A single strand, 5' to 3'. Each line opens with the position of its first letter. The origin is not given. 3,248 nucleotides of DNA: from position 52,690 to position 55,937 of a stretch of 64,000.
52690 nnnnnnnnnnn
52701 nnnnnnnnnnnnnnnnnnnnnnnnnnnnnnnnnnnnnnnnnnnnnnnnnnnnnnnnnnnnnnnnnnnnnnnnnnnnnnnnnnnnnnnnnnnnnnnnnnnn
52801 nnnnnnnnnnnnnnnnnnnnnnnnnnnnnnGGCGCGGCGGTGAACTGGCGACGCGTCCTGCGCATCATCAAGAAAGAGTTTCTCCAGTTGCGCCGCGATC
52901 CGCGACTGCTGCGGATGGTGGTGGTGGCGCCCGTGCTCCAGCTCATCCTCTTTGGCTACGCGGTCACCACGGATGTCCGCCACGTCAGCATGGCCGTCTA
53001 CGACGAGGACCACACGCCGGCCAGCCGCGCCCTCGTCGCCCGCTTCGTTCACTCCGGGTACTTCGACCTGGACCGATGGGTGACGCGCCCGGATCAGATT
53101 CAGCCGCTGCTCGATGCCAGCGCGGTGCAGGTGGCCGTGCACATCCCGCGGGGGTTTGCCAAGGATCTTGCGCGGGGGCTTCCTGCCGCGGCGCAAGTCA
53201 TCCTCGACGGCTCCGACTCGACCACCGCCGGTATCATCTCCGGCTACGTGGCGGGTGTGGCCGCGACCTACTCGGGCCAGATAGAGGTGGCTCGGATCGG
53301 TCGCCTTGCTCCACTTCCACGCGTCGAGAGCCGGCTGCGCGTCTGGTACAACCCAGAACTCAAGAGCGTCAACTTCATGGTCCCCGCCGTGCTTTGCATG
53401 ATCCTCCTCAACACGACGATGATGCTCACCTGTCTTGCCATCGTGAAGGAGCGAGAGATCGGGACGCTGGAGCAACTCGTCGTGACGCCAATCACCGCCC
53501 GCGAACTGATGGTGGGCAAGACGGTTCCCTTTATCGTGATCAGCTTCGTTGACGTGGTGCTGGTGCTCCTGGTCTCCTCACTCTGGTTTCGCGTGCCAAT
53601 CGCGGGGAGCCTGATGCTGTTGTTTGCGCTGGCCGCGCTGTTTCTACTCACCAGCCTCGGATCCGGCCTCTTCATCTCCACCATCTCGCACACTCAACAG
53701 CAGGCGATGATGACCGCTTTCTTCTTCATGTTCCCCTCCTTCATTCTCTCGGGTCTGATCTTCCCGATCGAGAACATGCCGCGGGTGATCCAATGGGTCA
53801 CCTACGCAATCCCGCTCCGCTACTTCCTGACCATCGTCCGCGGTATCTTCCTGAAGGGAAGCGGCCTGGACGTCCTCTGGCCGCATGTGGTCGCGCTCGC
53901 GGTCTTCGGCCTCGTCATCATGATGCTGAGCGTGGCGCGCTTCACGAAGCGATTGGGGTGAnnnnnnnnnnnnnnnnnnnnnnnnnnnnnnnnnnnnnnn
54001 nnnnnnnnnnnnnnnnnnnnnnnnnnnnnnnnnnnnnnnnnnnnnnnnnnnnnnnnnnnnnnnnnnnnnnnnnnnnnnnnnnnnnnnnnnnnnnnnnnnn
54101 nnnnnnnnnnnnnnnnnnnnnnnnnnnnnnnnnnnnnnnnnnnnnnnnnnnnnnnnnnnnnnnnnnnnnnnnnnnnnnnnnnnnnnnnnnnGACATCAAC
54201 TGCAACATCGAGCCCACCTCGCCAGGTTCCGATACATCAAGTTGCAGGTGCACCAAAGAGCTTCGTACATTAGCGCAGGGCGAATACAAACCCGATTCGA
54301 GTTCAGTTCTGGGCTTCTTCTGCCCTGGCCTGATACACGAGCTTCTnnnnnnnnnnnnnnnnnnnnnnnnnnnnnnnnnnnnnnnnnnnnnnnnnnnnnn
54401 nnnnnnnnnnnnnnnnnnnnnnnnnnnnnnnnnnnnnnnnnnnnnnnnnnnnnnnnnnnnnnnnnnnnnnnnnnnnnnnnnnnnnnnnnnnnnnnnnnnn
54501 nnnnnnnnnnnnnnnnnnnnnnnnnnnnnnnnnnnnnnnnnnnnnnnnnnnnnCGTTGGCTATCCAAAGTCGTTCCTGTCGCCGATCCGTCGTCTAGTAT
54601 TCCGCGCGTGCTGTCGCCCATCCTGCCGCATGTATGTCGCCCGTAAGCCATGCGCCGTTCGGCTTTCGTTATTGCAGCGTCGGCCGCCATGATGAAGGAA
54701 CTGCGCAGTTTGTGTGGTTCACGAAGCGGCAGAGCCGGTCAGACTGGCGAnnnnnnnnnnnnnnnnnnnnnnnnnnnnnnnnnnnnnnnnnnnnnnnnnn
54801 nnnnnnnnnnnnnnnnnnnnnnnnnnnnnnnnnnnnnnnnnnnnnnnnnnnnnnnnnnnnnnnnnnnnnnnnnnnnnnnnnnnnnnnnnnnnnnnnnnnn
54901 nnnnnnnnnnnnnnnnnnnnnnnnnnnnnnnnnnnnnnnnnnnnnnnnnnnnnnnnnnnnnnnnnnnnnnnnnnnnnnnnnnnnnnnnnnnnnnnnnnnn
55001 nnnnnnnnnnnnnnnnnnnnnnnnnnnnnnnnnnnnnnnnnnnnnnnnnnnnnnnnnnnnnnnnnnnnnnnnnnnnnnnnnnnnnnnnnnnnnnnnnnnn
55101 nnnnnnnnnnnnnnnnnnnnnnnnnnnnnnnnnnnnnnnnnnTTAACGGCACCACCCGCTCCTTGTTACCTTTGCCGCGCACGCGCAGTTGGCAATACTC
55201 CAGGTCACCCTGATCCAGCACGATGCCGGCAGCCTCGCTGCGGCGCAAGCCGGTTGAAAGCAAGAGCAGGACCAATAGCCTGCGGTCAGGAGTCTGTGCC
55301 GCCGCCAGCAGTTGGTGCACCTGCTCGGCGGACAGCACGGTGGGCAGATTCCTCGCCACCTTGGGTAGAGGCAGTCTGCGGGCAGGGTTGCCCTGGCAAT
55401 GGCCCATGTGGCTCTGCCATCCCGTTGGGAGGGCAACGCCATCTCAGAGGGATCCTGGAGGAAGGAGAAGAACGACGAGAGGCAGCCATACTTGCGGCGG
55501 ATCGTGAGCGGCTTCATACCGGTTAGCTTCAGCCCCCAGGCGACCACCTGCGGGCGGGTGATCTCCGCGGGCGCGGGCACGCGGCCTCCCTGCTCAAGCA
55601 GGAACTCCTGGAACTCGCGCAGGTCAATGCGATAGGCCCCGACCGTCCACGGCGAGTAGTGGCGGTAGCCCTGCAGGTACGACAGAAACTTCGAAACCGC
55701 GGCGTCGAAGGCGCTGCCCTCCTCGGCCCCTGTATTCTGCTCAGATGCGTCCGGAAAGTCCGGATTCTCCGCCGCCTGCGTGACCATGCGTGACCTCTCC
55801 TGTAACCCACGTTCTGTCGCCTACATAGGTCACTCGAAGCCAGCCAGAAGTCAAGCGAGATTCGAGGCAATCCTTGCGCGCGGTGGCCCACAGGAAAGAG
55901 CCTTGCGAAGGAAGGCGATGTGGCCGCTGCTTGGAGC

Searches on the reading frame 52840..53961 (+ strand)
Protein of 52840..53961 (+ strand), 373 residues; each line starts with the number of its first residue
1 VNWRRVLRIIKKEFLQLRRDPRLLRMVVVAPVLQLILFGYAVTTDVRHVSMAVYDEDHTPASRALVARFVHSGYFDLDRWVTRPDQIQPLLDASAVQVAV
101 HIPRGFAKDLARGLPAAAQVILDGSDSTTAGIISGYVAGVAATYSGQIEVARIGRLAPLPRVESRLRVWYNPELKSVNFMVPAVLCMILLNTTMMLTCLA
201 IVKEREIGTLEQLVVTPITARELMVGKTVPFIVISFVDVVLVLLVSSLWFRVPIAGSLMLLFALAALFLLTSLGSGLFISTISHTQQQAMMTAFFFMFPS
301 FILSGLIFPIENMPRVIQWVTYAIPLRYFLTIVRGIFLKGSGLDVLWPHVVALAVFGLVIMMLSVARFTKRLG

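Call 19: search_protein_families(library=pfam, proteins=[window:52840-53961:+], max_evalue=0.001)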
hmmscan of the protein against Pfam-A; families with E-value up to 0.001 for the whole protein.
window:52840-53961:+ (373 aa): 3 families
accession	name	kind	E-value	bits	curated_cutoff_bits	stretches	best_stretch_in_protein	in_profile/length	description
PF12698.13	ABC2_membrane_3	-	3.1e-45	155.2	31.6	1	25-365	5-346/347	ABC-2 family transporter protein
PF01061.29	ABC2_membrane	-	2.3e-29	102.9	26.9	1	178-338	48-211/211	ABC-2 type transporter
PF12679.13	ABC2_membrane_2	-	1.2e-14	54.6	27.2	1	9-371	3-281/283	ABC-2 family transporter protein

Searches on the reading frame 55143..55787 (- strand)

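Call 79: search_protein_families(library=pfam, proteins=[window:55143-55787:-], max_evalue=0.01)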
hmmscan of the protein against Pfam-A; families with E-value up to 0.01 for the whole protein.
window:55143-55787:- (214 aa): 1 family
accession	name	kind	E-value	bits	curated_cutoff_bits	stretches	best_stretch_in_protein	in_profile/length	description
PF02899.23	Phage_int_SAM_1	-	2.6e-08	34.4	22.3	1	32-110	2-79/83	Phage integrase, N-terminal SAM-like domain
